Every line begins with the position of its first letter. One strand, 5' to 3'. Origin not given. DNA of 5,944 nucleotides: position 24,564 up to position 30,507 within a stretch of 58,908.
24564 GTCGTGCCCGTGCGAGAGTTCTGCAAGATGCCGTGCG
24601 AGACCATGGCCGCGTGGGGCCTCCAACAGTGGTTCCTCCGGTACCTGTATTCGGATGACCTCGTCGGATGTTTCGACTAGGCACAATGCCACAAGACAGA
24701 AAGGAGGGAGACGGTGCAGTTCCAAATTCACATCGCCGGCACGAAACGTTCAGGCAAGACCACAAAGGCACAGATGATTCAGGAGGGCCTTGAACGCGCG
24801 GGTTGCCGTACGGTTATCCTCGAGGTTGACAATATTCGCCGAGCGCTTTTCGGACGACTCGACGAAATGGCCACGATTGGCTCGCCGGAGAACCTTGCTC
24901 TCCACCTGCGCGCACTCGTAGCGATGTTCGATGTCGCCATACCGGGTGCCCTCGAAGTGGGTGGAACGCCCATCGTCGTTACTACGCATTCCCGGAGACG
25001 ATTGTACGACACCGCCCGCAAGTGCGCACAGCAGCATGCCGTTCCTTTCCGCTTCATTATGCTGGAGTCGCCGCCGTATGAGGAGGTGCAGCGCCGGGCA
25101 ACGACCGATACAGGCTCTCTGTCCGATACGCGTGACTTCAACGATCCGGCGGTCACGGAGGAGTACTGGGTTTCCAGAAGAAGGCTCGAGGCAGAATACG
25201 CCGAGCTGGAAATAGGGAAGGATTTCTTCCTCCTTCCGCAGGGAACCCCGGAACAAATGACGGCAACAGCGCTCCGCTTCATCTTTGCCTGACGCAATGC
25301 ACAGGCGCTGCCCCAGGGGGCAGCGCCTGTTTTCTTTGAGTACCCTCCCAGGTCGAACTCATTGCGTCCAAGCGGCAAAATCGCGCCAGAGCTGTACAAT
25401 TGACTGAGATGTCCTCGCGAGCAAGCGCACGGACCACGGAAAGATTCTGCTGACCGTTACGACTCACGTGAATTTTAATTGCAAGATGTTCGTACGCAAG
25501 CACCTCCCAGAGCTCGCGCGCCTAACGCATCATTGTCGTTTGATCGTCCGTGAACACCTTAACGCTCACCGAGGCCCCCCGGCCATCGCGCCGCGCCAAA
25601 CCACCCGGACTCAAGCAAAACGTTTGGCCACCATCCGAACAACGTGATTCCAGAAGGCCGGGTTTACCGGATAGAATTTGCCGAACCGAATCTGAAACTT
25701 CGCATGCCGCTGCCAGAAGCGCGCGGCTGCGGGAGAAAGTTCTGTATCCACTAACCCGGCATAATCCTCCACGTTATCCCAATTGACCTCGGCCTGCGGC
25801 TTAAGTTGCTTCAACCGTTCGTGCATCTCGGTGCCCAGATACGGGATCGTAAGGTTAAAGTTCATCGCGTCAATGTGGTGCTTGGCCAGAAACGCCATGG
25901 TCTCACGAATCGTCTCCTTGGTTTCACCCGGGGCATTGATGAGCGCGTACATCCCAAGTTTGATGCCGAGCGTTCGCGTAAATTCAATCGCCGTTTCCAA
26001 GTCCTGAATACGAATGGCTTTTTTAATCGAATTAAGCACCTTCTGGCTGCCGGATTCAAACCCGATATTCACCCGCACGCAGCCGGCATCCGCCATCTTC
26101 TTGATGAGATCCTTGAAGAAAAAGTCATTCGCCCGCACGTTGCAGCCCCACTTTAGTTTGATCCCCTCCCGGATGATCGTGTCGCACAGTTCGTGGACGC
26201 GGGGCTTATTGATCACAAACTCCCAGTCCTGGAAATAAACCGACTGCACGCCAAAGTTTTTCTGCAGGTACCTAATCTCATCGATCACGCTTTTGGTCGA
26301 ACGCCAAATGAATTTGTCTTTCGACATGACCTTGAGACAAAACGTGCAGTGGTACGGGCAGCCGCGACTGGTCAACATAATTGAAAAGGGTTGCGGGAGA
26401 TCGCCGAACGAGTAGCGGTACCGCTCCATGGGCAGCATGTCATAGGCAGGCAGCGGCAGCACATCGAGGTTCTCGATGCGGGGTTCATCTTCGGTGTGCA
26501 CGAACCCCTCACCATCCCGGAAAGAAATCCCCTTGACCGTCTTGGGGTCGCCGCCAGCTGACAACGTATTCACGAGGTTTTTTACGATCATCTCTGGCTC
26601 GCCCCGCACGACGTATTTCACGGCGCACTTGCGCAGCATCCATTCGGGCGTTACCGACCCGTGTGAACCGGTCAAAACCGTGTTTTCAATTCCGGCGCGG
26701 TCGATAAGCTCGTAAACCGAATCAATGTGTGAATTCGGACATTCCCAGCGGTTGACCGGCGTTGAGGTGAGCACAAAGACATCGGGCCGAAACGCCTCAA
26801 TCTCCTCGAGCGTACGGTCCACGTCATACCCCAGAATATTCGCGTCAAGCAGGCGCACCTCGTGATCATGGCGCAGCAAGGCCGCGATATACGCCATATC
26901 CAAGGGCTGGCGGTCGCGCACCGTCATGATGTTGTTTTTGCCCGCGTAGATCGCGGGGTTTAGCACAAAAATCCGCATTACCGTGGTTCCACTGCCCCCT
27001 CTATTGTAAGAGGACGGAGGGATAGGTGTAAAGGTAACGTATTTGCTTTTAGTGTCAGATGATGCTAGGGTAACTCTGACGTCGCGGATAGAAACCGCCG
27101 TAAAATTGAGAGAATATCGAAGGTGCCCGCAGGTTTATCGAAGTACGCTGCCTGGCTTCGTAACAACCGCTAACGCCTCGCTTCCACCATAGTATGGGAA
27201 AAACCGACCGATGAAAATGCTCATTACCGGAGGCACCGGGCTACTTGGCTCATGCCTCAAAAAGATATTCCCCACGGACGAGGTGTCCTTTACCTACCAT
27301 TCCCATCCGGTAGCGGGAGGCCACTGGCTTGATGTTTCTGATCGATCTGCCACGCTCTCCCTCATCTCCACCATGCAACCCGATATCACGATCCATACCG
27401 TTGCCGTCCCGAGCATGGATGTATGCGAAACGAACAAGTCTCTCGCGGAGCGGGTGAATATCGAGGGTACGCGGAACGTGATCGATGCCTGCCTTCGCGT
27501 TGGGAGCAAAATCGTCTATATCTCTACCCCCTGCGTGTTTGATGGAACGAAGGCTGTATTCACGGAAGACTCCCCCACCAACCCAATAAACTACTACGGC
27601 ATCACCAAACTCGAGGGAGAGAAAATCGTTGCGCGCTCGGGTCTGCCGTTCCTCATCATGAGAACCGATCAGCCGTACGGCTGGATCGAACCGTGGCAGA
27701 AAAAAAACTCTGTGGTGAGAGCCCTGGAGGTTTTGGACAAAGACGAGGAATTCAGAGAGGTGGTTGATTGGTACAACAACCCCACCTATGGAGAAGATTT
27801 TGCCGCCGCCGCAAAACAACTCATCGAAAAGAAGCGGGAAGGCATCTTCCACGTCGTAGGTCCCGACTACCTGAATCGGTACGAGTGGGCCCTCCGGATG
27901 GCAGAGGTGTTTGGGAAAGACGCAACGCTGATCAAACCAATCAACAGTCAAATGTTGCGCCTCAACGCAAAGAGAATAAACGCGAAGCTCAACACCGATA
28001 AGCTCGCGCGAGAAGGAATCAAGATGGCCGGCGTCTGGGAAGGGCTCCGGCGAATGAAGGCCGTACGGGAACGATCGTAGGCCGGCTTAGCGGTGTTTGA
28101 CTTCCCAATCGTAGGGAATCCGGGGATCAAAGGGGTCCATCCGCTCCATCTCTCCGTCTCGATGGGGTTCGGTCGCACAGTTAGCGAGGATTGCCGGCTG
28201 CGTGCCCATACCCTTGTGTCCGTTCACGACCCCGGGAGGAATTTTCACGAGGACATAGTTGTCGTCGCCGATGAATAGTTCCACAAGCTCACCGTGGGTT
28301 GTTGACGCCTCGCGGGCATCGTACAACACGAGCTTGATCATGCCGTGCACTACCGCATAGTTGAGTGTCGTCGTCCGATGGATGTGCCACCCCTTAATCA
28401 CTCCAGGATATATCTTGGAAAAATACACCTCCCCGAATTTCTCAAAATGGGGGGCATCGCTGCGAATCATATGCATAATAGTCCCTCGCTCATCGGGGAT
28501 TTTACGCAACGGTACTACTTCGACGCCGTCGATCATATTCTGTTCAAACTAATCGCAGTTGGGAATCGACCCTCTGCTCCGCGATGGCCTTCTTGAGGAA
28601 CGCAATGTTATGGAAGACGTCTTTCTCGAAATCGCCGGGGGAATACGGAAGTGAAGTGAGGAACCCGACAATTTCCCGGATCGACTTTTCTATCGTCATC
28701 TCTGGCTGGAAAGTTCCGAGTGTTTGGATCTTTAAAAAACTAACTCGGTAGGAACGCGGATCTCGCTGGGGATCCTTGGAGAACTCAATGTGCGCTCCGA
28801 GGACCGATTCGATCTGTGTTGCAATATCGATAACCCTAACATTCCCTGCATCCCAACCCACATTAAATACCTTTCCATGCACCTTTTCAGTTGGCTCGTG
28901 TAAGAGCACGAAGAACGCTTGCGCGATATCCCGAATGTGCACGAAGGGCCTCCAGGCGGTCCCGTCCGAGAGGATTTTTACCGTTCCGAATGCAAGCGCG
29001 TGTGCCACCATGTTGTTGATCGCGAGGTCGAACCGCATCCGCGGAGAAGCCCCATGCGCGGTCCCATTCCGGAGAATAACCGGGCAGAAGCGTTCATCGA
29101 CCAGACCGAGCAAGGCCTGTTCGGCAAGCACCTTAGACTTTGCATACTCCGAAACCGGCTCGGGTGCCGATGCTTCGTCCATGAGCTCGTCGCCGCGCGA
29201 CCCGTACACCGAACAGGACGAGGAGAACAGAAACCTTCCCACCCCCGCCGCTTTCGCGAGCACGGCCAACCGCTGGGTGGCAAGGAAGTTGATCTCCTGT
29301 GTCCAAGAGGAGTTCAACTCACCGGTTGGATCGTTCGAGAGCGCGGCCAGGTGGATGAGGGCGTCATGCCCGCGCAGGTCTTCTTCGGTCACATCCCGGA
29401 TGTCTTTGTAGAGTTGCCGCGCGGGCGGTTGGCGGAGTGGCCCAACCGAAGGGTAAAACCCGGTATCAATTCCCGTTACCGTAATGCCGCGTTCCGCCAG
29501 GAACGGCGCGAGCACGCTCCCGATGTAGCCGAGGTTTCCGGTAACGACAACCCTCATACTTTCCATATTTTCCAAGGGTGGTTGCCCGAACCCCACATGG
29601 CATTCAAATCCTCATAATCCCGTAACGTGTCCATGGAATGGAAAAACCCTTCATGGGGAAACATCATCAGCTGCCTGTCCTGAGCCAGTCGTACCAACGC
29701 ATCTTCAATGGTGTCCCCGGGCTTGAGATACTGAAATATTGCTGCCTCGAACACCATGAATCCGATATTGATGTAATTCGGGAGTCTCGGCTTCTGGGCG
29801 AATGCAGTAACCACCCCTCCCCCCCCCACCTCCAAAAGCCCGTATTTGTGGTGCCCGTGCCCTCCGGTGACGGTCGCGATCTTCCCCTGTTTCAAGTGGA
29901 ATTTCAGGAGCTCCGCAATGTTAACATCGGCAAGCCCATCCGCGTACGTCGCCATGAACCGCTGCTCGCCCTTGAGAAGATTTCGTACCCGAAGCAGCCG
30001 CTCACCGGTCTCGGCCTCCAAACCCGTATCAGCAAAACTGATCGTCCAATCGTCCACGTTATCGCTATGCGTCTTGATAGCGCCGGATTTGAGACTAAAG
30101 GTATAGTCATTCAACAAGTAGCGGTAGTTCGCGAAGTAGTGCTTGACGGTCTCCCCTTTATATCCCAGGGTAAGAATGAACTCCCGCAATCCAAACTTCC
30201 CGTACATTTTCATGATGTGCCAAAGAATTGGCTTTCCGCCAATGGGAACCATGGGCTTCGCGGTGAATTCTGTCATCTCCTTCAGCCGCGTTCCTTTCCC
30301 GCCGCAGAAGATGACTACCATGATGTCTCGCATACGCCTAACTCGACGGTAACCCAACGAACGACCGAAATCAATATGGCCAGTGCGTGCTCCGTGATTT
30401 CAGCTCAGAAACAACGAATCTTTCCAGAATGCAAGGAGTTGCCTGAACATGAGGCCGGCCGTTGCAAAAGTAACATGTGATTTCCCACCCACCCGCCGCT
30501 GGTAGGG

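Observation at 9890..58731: About 49-kb lipid-carrier glycan assembly system with an unusually large set of GT-C-type transferases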

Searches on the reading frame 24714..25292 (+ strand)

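Call 55: search_protein_families(library=pfam, proteins=[window:24714-25292:+], max_evalue=5)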
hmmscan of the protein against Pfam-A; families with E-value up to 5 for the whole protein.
window:24714-25292:+ (192 aa): 7 families
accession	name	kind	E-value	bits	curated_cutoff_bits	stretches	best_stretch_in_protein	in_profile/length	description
PF13671.12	AAA_33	-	5.1e-07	30.5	27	1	8-127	5-114/143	AAA domain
PF01583.26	APS_kinase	-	6.1e-05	23.5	21.1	1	3-48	3-48/152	Adenylylsulphate kinase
PF13238.12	AAA_18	-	0.0061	17.4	29.4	1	5-130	1-109/128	AAA domain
PF21448.3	DNMK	-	0.066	13.2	27.1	1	5-26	3-24/232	Deoxynucleotide monophosphate kinase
PF02223.23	Thymidylate_kin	-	0.075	13.2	27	1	9-37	3-30/185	Thymidylate kinase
PF07931.18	CPT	-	0.097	12.9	22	1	7-112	6-111/172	Chloramphenicol phosphotransferase-like protein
PF13173.12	AAA_14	-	0.21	12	27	1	6-42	6-41/129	AAA domain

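Call 77: search_protein_families(library=ncbifam, proteins=[window:24714-25292:+], max_evalue=0.00001)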
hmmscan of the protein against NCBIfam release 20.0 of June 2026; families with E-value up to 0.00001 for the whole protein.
window:24714-25292:+ (192 aa): 0 families

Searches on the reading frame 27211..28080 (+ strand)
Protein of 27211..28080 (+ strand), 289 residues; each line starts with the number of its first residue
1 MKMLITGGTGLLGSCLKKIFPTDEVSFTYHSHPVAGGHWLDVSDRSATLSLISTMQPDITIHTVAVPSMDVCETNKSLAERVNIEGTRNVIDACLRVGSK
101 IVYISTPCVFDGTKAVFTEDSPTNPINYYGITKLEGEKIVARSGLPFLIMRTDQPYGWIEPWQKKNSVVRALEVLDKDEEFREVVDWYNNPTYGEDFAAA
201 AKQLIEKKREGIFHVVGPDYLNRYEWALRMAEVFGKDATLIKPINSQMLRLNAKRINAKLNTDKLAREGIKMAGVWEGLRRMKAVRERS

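Call 4: search_protein_families(library=pfam, proteins=[window:27211-28080:+], max_evalue=0.01)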
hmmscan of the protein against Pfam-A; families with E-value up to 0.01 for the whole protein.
window:27211-28080:+ (289 aa): 7 families
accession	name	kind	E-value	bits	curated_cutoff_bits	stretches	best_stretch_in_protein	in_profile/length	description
PF04321.23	RmlD_sub_bind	-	3.6e-52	177.7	27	1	1-276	1-274/287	RmlD substrate binding domain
PF01370.27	Epimerase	-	2.7e-22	79.8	20.9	1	3-164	1-181/240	NAD dependent epimerase/dehydratase family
PF02719.21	Polysacc_synt_2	-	4.2e-10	39.7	20.2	1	41-141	62-150/293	Polysaccharide biosynthesis protein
PF01073.25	3Beta_HSD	-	6.8e-09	35.6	22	1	56-142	66-159/280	3-beta hydroxysteroid dehydrogenase/isomerase family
PF16363.11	GDP_Man_Dehyd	-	1.7e-08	34.8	27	1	38-141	57-165/332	GDP-mannose 4,6 dehydratase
PF07993.18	NAD_binding_4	-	6.2e-08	32.5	20.1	1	78-152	107-204/258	Male sterility protein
PF13460.12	NAD_binding_10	-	0.001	19.4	27.2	1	83-152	74-143/184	NAD(P)H-binding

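Call 67: search_protein_families(library=ncbifam, proteins=[window:27211-28080:+], max_evalue=1e-10)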
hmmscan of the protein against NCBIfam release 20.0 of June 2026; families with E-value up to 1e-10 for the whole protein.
window:27211-28080:+ (289 aa): 2 families
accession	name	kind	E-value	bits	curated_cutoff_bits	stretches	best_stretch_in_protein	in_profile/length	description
TIGR01214.1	rmlD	equivalog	1.4e-51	175.3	224.05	1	2-273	1-272/285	dTDP-4-dehydrorhamnose reductase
NF007440.0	PRK09987.1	equivalog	2.8e-19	69.5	308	1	1-282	1-289/299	dTDP-4-dehydrorhamnose reductase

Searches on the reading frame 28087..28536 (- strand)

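Call 4: search_protein_families(library=pfam, proteins=[window:28087-28536:-], max_evalue=0.01)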
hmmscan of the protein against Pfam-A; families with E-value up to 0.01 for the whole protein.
window:28087-28536:- (149 aa): 3 families
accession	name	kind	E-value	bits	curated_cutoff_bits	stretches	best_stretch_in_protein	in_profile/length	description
PF00908.23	dTDP_sugar_isom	-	8e-11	42.4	27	1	2-145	4-153/168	dTDP-4-dehydrorhamnose 3,5-epimerase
PF14667.12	Polysacc_synt_C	-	2.4e-07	31.3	28.7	1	15-113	3-91/111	Polysaccharide biosynthesis C-terminal domain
PF05523.17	FdtA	-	0.0035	17.6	23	1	5-80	3-78/131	WxcM-like, C-terminal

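Call 67: search_protein_families(library=ncbifam, proteins=[window:28087-28536:-], max_evalue=1e-10)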
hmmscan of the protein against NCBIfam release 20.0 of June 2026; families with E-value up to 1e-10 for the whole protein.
window:28087-28536:- (149 aa): 0 families

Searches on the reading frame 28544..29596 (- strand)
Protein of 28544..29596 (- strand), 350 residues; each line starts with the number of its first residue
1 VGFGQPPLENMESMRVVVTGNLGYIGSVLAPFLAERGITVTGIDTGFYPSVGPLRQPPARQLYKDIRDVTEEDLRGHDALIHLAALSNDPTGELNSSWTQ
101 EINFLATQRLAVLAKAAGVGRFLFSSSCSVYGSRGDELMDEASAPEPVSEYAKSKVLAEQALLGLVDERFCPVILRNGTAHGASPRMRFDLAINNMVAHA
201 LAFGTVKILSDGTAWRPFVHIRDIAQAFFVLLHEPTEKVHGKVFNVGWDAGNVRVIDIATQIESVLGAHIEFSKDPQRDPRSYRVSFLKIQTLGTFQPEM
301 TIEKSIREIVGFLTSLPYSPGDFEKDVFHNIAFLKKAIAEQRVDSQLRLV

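Call 4: search_protein_families(library=pfam, proteins=[window:28544-29596:-], max_evalue=0.01)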
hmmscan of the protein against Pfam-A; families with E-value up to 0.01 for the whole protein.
window:28544-29596:- (350 aa): 7 families
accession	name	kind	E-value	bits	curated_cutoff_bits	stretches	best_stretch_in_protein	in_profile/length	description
PF01370.27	Epimerase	-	1e-38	133.5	20.9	1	16-247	1-240/240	NAD dependent epimerase/dehydratase family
PF16363.11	GDP_Man_Dehyd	-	1.7e-19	70.9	27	1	18-306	2-329/332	GDP-mannose 4,6 dehydratase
PF04321.23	RmlD_sub_bind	-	9.6e-13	48.3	27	1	14-243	1-209/287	RmlD substrate binding domain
PF01073.25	3Beta_HSD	-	5.7e-10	39.1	22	1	17-183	1-184/280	3-beta hydroxysteroid dehydrogenase/isomerase family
PF13460.12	NAD_binding_10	-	0.00093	19.5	27.2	1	69-162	53-131/184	NAD(P)H-binding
PF03721.20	UDPG_MGDP_dh_N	-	0.0039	17.2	27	1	14-45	1-31/187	UDP-glucose/GDP-mannose dehydrogenase family, NAD binding domain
PF07993.18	NAD_binding_4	-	0.0059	16.2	20.1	0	78-182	90-209/258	Male sterility protein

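Call 67: search_protein_families(library=ncbifam, proteins=[window:28544-29596:-], max_evalue=1e-10)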
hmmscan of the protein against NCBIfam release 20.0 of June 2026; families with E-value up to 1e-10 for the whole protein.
window:28544-29596:- (350 aa): 9 families
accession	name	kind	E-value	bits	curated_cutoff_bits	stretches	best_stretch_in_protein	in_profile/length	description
TIGR01179.1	galE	equivalog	2e-27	95.9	262.3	1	15-304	1-316/332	UDP-glucose 4-epimerase GalE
TIGR04180.1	EDH_00030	hypoth_equivalog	6.1e-17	61.6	475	1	16-279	1-269/297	NAD-dependent 4,6-dehydratase LegB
TIGR02197.1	heptose_epim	equivalog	9.1e-17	61.2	274.6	1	16-308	1-308/316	ADP-glyceromanno-heptose 6-epimerase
TIGR01181.1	dTDP_gluc_dehyt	equivalog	1.3e-14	54.1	365.1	1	16-311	2-309/321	dTDP-glucose 4,6-dehydratase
NF007956.0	PRK10675.1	subfamily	1.4e-14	54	394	1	14-279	1-293/338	UDP-glucose 4-epimerase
NF042422.1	oxyalk_red_OleD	equivalog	1.5e-13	50.8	580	1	14-233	1-216/329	2-alkyl-3-oxoalkanoate reductase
TIGR03466.1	HpnA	hypoth_equivalog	4.5e-13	48.8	367.65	1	14-179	1-168/327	hopanoid-associated sugar epimerase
TIGR01214.1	rmlD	equivalog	1.1e-11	44.3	224.05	1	15-238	1-203/285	dTDP-4-dehydrorhamnose reductase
NF043036.1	ErythonDh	equivalog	2.7e-11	43.2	325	1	14-160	1-158/321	D-erythronate dehydrogenase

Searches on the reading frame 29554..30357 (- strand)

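Call 4: search_protein_families(library=pfam, proteins=[window:29554-30357:-], max_evalue=0.01)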
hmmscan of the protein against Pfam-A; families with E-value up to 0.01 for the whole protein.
window:29554-30357:- (267 aa): 2 families
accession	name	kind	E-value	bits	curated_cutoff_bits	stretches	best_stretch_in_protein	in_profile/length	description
PF00483.29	NTP_transferase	-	1.6e-18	67.7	21.2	1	14-230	2-215/245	Nucleotidyl transferase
PF12804.13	NTP_transf_3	-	3.3e-07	31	27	1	14-126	1-112/160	MobA-like NTP transferase domain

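Call 67: search_protein_families(library=ncbifam, proteins=[window:29554-30357:-], max_evalue=1e-10)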
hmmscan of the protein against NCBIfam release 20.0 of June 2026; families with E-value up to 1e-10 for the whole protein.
window:29554-30357:- (267 aa): 6 families
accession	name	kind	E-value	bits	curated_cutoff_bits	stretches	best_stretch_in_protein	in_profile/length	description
TIGR02623.1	G1P_cyt_trans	equivalog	3e-77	259.5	300.25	1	14-265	3-255/255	glucose-1-phosphate cytidylyltransferase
TIGR03992.1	Arch_glmU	subfamily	7.1e-21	74.5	292.1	1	14-77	3-66/393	bifunctional sugar-1-phosphate nucleotidylyltransferase/acetyltransferase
NF049965.1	GlMnHpPGnyltfHddC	equivalog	4.8e-16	59.1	300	1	14-91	3-79/221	D-glycero-D-manno-heptose 1-phosphate guanosyltransferase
NF052502.1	man1P_GTase_Rv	exception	4.8e-16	58.6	440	1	14-78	3-67/352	mannose-1-phosphate guanylyltransferase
NF041313.1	UDPGP_AglF_Halo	equivalog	8.5e-15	54.8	400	1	14-79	3-69/234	UTP--glucose-1-phosphate uridylyltransferase AglF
NF045761.1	NAMPUrTaseMurU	equivalog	2.3e-11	44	250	0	14-88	3-77/226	N-acetylmuramate alpha-1-phosphate uridylyltransferase MurU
